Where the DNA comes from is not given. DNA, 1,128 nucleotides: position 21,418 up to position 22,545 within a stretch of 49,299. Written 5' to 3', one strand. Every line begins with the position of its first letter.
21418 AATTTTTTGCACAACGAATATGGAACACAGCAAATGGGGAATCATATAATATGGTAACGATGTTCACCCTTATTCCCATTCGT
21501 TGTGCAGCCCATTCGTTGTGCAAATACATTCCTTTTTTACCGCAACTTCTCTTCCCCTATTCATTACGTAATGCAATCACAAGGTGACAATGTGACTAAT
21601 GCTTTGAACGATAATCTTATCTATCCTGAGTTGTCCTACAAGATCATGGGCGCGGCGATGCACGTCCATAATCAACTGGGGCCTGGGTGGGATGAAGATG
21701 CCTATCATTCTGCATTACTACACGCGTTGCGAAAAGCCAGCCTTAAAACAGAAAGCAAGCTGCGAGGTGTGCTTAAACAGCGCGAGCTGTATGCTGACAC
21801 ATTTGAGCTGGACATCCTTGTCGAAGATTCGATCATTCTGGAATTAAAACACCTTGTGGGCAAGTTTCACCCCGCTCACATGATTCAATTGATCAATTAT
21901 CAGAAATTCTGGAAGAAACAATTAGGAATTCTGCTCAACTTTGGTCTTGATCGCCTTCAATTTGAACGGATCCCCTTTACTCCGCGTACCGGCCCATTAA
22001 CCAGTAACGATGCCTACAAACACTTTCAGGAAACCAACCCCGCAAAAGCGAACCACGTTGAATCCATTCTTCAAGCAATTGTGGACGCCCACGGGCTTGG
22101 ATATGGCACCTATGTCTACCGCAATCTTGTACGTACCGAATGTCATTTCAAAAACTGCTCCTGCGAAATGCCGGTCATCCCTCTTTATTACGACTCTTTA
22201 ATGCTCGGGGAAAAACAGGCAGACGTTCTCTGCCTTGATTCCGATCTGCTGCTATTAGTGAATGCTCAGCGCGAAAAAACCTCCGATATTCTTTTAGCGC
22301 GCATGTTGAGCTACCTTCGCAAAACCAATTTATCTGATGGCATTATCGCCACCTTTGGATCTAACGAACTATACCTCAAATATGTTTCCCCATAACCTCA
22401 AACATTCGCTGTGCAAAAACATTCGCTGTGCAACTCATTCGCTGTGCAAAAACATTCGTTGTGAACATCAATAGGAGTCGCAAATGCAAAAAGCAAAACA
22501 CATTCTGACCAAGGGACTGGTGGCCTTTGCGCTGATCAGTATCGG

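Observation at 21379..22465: AT-rich GxxExxY-gene cassette bracketed by inverted arrays of a 16-nt unit, inserted inside the arsenic cluster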

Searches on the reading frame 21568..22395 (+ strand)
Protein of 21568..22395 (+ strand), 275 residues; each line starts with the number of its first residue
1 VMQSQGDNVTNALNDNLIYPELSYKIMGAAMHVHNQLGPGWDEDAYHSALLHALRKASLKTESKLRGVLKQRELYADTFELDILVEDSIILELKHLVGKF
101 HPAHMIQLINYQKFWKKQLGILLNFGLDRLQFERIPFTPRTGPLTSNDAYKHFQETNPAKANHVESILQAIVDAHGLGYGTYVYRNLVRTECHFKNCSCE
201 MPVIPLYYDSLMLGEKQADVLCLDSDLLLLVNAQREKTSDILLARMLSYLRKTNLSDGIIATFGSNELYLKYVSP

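Call 7: search_protein_families(library=pfam, proteins=[window:21568-22395:+], max_evalue=0.01)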
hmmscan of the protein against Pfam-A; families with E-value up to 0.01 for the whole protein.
window:21568-22395:+ (275 aa): 1 family
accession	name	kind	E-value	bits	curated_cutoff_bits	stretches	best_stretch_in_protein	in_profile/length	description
PF13366.12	PDDEXK_3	-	1.2e-32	113.1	22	2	21-134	2-116/117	PD-(D/E)XK nuclease superfamily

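Call 8: search_protein_families(library=ncbifam, proteins=[window:21568-22395:+], max_evalue=0.01)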
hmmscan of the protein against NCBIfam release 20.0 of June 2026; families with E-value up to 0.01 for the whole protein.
window:21568-22395:+ (275 aa): 1 family
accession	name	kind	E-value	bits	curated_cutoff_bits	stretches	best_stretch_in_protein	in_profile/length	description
TIGR04256.1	GxxExxY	subfamily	1.4e-35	122.1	35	2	21-135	1-115/116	GxxExxY protein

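Call 13: find_homologous_proteins(query=window:21571-22392:+, max_evalue=0.00001)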
Query window:21571-22392:+ (274 aa): 97 proteins with E <= 0.00001 among 808 candidates.
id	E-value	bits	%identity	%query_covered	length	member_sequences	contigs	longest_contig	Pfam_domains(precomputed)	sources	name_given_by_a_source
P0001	1.6e-181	620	100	100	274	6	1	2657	PF13366.13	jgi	-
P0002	4.1e-152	523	88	96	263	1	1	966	PF13366.13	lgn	-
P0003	1.3e-131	456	77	97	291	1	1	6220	PF13366.13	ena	-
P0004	1.9e-131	456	73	99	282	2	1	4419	PF13366.13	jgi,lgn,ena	-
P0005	5.3e-131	454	77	95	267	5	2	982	PF13366.13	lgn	-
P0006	9.8e-127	440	73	96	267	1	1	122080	PF13366.13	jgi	jgi:GxxExxY protein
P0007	1.2e-126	440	79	90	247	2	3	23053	PF13366.13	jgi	-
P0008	4.0e-121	422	75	89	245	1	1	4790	PF13366.13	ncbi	-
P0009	2.5e-114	400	68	95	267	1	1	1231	PF13366.13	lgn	-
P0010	3.4e-112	393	66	96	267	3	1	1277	PF13366.13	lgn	-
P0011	2.9e-110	386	66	97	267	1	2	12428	PF13366.13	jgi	jgi:GxxExxY protein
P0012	6.9e-107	375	65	96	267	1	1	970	PF13366.13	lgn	-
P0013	2.9e-106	373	63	95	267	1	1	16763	PF13366.13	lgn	-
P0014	4.1e-96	340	60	98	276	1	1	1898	PF13366.13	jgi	jgi:GxxExxY protein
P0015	1.3e-92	328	57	95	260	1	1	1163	PF13366.13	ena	-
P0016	1.8e-88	315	67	79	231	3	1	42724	PF13366.13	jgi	-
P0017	4.0e-83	297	51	96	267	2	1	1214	PF13366.13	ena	-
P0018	4.7e-83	297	51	95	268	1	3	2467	PF13366.13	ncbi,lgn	-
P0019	3.1e-82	294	51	95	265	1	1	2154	PF13366.13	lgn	-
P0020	3.5e-82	294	49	95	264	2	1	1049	PF13366.13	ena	-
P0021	3.9e-82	294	51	95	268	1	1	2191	PF13366.13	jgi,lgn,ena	-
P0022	1.4e-81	292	56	89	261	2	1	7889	PF13366.13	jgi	-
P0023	1.6e-81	292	50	94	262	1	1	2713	PF13366.13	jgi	jgi:GxxExxY protein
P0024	4.4e-81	291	50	94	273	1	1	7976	PF13366.13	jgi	jgi:GxxExxY protein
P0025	5.5e-81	290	51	95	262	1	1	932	PF13366.13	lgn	-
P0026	6.5e-81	290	51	95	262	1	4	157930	PF13366.13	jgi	jgi:GxxExxY protein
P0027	7.7e-81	290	50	94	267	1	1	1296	PF13366.13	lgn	-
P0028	9.9e-81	289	52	94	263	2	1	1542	PF13366.13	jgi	jgi:GxxExxY protein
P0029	1.1e-80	289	50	94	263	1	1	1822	PF13366.13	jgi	jgi:GxxExxY protein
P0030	1.3e-80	289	50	94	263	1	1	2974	PF13366.13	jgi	jgi:GxxExxY protein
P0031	7.0e-80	287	49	98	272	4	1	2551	PF13366.13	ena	-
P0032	1.1e-79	286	50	94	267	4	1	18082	PF13366.13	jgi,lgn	jgi:GxxExxY protein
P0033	1.3e-79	286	52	93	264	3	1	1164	PF13366.13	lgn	-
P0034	1.8e-79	285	52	89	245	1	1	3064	PF13366.13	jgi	-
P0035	2.9e-79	285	48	94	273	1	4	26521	PF13366.13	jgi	jgi:GxxExxY protein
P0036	2.9e-78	281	52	88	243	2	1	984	PF13366.13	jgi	-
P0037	3.6e-78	281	50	94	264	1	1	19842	PF13366.13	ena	-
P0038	8.0e-78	280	51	95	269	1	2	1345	PF13366.13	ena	-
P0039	8.2e-78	280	50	94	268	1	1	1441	PF13366.13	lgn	-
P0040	1.5e-76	276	50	95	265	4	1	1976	PF13366.13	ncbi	-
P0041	3.3e-76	275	48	95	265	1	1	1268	PF13366.13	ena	-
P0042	6.3e-76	274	49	95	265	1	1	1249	PF13366.13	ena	-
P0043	2.5e-75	272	48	94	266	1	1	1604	PF13366.13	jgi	jgi:GxxExxY protein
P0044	2.7e-75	272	49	93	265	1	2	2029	PF13366.13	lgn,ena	-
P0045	5.1e-75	271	49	91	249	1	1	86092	PF13366.13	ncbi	-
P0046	6.9e-74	267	49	89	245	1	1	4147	PF13366.13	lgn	-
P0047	2.5e-73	265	48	98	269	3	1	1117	PF13366.13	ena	-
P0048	3.1e-73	265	48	96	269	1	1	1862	PF13366.13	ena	-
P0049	8.4e-69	250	46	93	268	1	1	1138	PF13366.13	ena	-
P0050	6.1e-66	241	47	94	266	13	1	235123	PF13366.13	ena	-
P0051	1.9e-65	239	47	95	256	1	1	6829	PF13366.13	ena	-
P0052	7.7e-63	231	57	74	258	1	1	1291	PF13366.13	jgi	-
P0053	2.8e-61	226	43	94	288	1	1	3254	PF13366.13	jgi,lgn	jgi:GxxExxY protein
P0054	2.2e-60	223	40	96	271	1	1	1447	PF13366.13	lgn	-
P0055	9.4e-58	214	40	95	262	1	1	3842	PF13366.13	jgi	jgi:GxxExxY protein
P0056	1.1e-57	214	42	94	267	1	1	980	PF13366.13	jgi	-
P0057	2.9e-56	209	42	95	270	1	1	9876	PF13366.13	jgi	-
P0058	4.8e-55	205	41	93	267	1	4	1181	PF13366.13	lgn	-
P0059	6.4e-55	205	41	95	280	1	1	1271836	PF13366.13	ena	-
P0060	4.8e-54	202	41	95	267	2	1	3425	PF13366.13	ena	-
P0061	1.6e-53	200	41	94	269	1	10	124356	PF13366.13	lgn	-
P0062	1.8e-50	190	41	95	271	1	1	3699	PF13366.13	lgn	-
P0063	4.4e-50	189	46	73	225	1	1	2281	PF13366.13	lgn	-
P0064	9.3e-50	188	40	95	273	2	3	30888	PF13366.13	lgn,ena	-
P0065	1.7e-49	187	38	94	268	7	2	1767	PF13366.13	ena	-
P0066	7.7e-49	185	38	95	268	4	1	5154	PF13366.13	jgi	jgi:GxxExxY protein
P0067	3.9e-48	183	38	95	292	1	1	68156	PF13366.13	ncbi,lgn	-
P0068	5.9e-48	182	37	94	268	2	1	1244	PF13366.13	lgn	-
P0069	1.3e-46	178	38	95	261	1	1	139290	PF13366.13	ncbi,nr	ncbi:GxxExxY protein [Pontiellaceae bacterium B1224]|nr:GxxExxY protein [Pontiellaceae bacterium B12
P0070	5.2e-46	176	37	95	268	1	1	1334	PF13366.13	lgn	-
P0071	2.2e-39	154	35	95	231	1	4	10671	PF13366.13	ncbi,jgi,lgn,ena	jgi:GxxExxY protein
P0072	2.3e-36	144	32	93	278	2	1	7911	PF13366.13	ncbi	-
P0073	2.6e-35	141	67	30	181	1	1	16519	PF13366.13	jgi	-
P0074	4.2e-19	87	41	38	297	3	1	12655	PF13366.13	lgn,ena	-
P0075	2.0e-17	82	43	44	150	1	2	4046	PF13366.13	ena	-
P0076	3.4e-15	75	41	44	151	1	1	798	PF13366.13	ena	-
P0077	5.4e-14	71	39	44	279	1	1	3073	PF13366.13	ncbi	ncbi:MAG: GxxExxY protein [Rhodanobacter sp.]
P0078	2.9e-12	65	39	40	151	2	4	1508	PF13366.13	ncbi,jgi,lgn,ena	jgi:GxxExxY protein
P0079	6.0e-12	64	33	54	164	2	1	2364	PF13366.13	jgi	jgi:GxxExxY protein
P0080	1.3e-11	63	40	42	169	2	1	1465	PF13366.13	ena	-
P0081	5.6e-11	61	38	43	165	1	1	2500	PF13366.13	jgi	jgi:GxxExxY protein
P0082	8.5e-11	60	34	55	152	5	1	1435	PF13366.13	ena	-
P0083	1.0e-9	57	36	44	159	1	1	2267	PF13366.13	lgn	-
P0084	1.5e-9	56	34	46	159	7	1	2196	PF13366.13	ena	-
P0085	3.4e-9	55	39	40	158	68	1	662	PF13366.13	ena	-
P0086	9.1e-9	54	37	44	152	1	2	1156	PF13366.13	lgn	-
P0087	2.2e-8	52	35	47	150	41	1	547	PF13366.13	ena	-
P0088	3.7e-8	51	38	41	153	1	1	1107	PF13366.13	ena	-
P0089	5.3e-8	51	35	47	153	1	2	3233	PF13366.13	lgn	-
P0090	1.0e-7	50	33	45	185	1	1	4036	PF13366.13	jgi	jgi:GxxExxY protein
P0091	1.2e-7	50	33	56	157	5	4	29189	PF13366.13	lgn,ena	-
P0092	1.3e-7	50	35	44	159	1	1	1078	PF13366.13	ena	-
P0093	1.4e-7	50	35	46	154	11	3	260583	PF13366.13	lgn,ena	-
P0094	2.1e-7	49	35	42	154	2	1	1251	PF13366.13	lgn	-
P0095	1.1e-6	47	37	41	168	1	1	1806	PF13366.13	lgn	-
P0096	1.3e-6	46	33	47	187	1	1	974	PF13366.13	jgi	jgi:GxxExxY protein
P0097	4.6e-6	45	33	48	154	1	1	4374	PF13366.13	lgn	-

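Call 14: find_encoding_contigs(protein=P0006, flank=4000, max_places=3)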
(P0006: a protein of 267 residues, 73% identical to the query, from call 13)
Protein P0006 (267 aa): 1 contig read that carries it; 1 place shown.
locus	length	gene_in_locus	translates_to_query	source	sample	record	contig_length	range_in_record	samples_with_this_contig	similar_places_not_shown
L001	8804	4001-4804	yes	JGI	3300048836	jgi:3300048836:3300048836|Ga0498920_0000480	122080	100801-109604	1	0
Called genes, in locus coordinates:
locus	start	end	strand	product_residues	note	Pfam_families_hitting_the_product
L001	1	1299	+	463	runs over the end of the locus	PF03773:ArsP_1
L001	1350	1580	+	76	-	PF13192:Thioredoxin_3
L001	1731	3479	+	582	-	-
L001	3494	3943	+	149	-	PF00085:Thioredoxin, PF13098:Thioredoxin_2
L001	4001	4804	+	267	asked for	PF13366:PDDEXK_3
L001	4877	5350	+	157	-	-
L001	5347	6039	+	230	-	PF13386:DsbD_2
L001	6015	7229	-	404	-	PF07690:MFS_1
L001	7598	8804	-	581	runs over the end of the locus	PF00664:ABC_membrane, PF00005:ABC_tran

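Call 15: find_encoding_contigs(protein=P0007, flank=4000, max_places=3)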
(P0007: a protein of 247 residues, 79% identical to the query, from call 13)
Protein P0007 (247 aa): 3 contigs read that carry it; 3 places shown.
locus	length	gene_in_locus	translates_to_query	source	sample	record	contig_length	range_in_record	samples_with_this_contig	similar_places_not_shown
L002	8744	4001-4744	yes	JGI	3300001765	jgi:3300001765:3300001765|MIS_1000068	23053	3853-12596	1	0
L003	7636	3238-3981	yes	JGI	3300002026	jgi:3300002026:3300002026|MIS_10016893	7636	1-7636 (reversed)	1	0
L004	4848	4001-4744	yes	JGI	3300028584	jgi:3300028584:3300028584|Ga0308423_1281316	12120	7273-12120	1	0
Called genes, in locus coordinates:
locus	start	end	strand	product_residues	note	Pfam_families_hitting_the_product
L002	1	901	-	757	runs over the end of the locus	-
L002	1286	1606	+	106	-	PF12840:HTH_20 (weak), PF01022:HTH_5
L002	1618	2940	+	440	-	-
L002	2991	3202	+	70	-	-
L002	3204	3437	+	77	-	PF13192:Thioredoxin_3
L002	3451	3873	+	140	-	PF00085:Thioredoxin, PF13098:Thioredoxin_2, PF13905:Thioredoxin_8 (faint)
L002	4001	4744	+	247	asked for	PF13366:PDDEXK_3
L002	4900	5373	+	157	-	-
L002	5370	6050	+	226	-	PF13386:DsbD_2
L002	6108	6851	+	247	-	PF00072:Response_reg, PF00486:Trans_reg_C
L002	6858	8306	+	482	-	PF00512:HisKA, PF02518:HATPase_c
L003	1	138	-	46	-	?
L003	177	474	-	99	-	-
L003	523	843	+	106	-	PF12840:HTH_20 (weak), PF01022:HTH_5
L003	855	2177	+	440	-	PF03773:ArsP_1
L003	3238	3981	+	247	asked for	PF13366:PDDEXK_3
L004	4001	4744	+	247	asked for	PF13366:PDDEXK_3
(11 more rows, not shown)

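Call 16: find_encoding_contigs(protein=P0026, flank=4000, max_places=4)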
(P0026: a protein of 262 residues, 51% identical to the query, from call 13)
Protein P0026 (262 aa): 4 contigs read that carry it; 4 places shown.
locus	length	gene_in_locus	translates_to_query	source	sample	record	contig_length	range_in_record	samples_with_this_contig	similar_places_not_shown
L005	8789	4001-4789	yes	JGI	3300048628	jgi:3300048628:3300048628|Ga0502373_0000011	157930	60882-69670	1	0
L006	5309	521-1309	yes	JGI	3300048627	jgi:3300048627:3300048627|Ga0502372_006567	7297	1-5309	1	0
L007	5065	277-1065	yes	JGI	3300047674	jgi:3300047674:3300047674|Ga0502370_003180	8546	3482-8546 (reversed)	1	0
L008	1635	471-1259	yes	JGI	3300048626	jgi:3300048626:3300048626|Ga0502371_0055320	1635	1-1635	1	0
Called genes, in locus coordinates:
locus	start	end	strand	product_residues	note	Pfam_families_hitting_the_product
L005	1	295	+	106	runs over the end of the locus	PF12840:HTH_20 (faint), PF01022:HTH_5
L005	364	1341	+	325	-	PF03773:ArsP_1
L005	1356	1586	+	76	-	PF13192:Thioredoxin_3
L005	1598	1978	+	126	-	PF00581:Rhodanese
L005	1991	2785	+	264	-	PF01925:TauE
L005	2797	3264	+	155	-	PF00085:Thioredoxin, PF13098:Thioredoxin_2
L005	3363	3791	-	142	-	-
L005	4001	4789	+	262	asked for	PF13366:PDDEXK_3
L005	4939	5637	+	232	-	PF02683:DsbD_TM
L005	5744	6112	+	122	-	PF12840:HTH_20, PF01022:HTH_5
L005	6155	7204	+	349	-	PF01758:SBF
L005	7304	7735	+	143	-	PF01451:LMWPc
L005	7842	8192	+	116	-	PF06953:ArsD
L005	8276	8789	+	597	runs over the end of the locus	PF00142:Fer4_NifH (faint), PF01656:CbiA, PF02374:ArsA_ATPase, PF13614:AAA_31, PF01656:CbiA (weak), PF02374:ArsA_ATPase, PF13614:AAA_31 (weak), PF02374:ArsA_ATPase (weak), +11 more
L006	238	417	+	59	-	-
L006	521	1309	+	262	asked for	PF13366:PDDEXK_3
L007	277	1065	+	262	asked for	PF13366:PDDEXK_3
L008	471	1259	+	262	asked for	PF13366:PDDEXK_3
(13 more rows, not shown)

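Call 21: find_encoding_contigs(protein=P0059, flank=4000, max_places=2)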
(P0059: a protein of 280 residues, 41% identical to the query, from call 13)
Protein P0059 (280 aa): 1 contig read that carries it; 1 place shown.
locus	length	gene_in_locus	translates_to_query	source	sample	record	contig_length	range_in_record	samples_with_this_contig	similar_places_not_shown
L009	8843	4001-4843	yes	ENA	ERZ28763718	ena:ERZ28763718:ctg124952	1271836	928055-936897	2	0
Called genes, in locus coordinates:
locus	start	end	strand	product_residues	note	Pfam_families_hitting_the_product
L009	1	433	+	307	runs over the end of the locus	PF07589:PEP_exosort_dom (faint)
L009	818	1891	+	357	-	PF01408:GFO_IDH_MocA, PF22725:GFO_IDH_MocA_C3, PF02894:GFO_IDH_MocA_C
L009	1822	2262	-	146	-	-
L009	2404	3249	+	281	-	PF01261:AP_endonuc_2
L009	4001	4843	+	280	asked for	PF13366:PDDEXK_3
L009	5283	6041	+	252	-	PF05721:PhyH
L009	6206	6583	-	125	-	PF02627:CMD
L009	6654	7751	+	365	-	-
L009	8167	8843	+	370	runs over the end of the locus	PF01609:DDE_Tnp_1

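Call 22: find_encoding_contigs(protein=P0069, flank=4000, max_places=2)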
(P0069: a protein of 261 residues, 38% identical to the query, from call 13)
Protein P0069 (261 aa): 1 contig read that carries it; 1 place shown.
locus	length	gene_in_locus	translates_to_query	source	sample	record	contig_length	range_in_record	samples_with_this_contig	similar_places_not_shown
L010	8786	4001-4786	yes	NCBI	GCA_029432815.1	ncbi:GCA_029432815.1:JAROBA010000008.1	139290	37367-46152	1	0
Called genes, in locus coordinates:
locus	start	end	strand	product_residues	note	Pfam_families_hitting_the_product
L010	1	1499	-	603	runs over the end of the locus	PF00258:Flavodoxin_1, PF00667:FAD_binding_1, PF00175:NAD_binding_1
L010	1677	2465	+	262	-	PF02621:VitK2_biosynth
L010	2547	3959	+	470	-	PF01048:PNP_UDP_1, PF01040:UbiA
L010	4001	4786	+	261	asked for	PF13366:PDDEXK_3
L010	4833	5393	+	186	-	PF02441:Flavoprotein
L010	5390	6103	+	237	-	PF01209:Ubie_methyltran, PF05175:MTS (weak), PF13489:Methyltransf_23, PF13847:Methyltransf_31, PF08241:Methyltransf_11, PF08242:Methyltransf_12, PF13649:Methyltransf_25, PF01170:UPF0020 (weak), +1 more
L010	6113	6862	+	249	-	PF02621:VitK2_biosynth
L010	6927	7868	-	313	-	PF13365:Trypsin_2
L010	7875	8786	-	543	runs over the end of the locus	PF13365:Trypsin_2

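Call 23: find_encoding_contigs(protein=P0050, flank=4000, max_places=2)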
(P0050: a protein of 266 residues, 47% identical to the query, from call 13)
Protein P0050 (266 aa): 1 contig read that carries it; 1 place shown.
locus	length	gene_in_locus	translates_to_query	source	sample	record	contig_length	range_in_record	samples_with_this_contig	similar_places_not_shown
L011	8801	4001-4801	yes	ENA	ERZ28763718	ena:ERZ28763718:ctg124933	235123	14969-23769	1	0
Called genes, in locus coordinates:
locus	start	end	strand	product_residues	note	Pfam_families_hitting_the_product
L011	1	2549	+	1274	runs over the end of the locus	-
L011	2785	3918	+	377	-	PF13489:Methyltransf_23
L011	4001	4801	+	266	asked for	PF13366:PDDEXK_3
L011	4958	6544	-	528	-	PF13489:Methyltransf_23 (weak), PF02390:Methyltransf_4, PF08241:Methyltransf_11, PF08242:Methyltransf_12, PF13649:Methyltransf_25, PF13847:Methyltransf_31, PF10119:MethyTransf_Reg, PF21782:WHD_PKMT, +1 more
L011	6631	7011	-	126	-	PF13366:PDDEXK_3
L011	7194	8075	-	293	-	PF00535:Glycos_transf_2, PF10111:Glyco_tranf_2_2 (faint), PF13641:Glyco_tranf_2_3 (weak)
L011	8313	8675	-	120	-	PF13366:PDDEXK_3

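Call 32: find_encoding_contigs(protein=P0061, flank=5000, max_places=6)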
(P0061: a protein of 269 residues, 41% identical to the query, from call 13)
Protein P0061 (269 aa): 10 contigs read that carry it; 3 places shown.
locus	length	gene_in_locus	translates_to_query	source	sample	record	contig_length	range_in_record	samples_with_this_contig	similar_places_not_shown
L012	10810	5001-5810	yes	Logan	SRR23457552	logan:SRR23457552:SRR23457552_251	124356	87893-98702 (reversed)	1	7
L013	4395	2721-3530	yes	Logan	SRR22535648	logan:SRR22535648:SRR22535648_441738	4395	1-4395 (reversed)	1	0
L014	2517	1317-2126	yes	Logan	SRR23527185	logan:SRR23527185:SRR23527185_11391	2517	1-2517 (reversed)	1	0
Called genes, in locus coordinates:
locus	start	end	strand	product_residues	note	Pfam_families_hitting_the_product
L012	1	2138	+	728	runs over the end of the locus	PF17804:TSP_NTD, PF00595:PDZ, PF17820:PDZ_6 (weak), PF03572:Peptidase_S41, PF11818:DUF3340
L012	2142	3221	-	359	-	PF03808:Glyco_tran_WecG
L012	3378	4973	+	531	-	PF03460:NIR_SIR_ferr, PF01077:NIR_SIR, PF03460:NIR_SIR_ferr, PF01077:NIR_SIR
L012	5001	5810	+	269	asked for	PF13366:PDDEXK_3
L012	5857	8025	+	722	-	PF14691:Fer4_20, PF01266:DAO, PF03486:HI0933_like (weak), PF07992:Pyr_redox_2, PF12831:FAD_oxidored (weak), PF13450:NAD_binding_8, PF00037:Fer4, PF12797:Fer4_2 (weak), +8 more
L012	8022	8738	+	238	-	PF01507:PAPS_reduct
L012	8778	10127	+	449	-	PF02659:Mntp, PF02535:Zip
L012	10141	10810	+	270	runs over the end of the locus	PF02535:Zip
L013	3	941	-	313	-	?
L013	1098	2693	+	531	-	PF03460:NIR_SIR_ferr, PF01077:NIR_SIR, PF03460:NIR_SIR_ferr, PF01077:NIR_SIR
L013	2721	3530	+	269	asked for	PF13366:PDDEXK_3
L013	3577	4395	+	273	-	?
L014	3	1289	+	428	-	?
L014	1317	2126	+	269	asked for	PF13366:PDDEXK_3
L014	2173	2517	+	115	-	?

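Call 34: search_solved_structures(query=window:21571-22392:+, max_evalue=1, show_alignments=2)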
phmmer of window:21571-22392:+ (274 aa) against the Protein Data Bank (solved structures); distinct sequences matched with E-value up to 1: 0.

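Call 53: search_solved_structures(query=A1, max_evalue=10)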
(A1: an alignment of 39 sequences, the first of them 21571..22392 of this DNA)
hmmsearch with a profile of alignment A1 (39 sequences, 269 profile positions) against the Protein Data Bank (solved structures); distinct sequences matched with E-value up to 10: 0.

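Call 59: predict_structure(alignment_id=A1)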
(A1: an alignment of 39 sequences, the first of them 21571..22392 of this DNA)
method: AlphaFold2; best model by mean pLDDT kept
length: 274 residues; sequences in the alignment: 39
mean_pLDDT: 92.8   pTM: 0.87
mean pLDDT of the five models: 92.8, 92.5, 92.2, 91.8, 91.8
residues with pLDDT >= 90: 247; 70-90: 10; 50-70: 5; < 50: 12
segments of 3 or more residues with pLDDT < 50: 1-12
pLDDT, mean of each block of 10 residues (from residue 1): 33 73 98 94 96 98 97 97 98 94 95 98 95 94 96 98 98 96 98 97 95 97 97 80 97 97 95 96
secondary structure, 60 per line:
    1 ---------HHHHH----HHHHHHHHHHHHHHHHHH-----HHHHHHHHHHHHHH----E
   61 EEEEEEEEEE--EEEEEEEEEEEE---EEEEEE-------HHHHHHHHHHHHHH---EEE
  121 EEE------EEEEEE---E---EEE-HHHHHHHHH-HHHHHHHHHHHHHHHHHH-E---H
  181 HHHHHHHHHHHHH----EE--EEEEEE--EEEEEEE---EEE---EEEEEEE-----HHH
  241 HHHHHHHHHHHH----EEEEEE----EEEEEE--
elements in order: H10-14 H19-36 H42-55 E60-70 E73-84 E88-93 H101-114 E118-123 E130-135 E143-145 H147-155 H157-174 H180-193 E202-207 E210-216 E220-222 E226-232 H238-252 E257-262 E267-272
